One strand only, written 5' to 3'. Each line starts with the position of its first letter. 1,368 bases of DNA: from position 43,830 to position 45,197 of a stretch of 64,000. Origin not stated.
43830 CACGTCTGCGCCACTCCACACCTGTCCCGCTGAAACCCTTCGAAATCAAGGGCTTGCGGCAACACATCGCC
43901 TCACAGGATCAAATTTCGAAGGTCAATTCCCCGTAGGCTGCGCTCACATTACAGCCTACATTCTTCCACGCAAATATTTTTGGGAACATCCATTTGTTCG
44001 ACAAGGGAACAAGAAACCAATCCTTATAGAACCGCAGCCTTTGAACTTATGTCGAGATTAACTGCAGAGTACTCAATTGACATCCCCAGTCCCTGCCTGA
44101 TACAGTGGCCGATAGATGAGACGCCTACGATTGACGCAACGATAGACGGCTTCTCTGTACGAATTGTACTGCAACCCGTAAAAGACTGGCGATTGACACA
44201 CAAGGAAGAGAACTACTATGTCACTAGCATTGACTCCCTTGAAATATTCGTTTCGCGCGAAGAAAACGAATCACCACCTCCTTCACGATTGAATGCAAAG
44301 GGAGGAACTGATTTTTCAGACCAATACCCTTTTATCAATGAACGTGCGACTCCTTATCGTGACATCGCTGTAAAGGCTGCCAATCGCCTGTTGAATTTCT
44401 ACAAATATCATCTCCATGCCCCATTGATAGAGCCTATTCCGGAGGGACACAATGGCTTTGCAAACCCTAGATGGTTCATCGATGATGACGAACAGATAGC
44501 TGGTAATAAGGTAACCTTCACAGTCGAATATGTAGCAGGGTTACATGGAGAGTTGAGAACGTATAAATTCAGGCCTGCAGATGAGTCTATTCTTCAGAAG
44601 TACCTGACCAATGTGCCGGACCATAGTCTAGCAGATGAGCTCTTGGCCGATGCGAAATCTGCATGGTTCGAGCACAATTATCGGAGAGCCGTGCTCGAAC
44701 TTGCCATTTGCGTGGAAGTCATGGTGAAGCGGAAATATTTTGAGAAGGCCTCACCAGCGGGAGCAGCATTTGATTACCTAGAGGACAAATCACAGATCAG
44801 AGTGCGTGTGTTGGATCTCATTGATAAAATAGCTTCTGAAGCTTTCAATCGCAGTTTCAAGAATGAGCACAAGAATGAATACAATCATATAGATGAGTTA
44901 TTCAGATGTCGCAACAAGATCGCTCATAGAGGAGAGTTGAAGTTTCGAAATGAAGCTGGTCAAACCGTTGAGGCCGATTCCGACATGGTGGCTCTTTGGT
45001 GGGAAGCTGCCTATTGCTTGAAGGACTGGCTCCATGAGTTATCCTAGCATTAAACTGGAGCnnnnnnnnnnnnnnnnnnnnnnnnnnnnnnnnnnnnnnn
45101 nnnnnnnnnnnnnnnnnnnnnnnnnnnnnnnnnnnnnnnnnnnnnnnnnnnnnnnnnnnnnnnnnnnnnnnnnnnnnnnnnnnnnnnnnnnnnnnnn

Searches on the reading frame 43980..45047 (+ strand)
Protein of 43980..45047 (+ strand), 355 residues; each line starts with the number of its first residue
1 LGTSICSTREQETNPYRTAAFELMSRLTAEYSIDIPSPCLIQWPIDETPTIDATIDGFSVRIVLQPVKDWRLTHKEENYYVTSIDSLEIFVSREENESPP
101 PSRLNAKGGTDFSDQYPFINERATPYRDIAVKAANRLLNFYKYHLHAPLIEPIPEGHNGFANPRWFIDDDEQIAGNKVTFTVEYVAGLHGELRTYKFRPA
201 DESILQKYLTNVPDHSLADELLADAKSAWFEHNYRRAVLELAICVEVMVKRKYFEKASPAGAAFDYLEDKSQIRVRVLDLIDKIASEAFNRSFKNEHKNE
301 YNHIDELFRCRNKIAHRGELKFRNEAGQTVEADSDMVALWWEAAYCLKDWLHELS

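Call 3: search_protein_families(library=pfam, proteins=[window:43980-45047:+], max_evalue=0.01)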
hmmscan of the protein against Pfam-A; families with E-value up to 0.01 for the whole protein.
window:43980-45047:+ (355 aa): 1 family
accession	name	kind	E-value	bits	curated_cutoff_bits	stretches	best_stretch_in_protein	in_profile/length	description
PF18735.6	HEPN_RiboL-PSP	-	0.0027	18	28.4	1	277-320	98-162/191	RiboL-PSP-HEPN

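Call 4: search_protein_families(library=padloc, proteins=[window:43980-45047:+], max_evalue=0.01)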
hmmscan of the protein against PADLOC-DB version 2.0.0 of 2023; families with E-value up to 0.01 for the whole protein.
window:43980-45047:+ (355 aa): 0 families

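Call 6: search_protein_families(library=phrogs, proteins=[window:43980-45047:+], max_evalue=0.01)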
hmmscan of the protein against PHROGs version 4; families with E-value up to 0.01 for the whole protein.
window:43980-45047:+ (355 aa): 0 families

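Call 7: search_protein_families(library=ncbifam, proteins=[window:43980-45047:+], max_evalue=0.01)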
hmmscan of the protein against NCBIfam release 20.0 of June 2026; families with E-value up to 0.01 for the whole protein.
window:43980-45047:+ (355 aa): 0 families
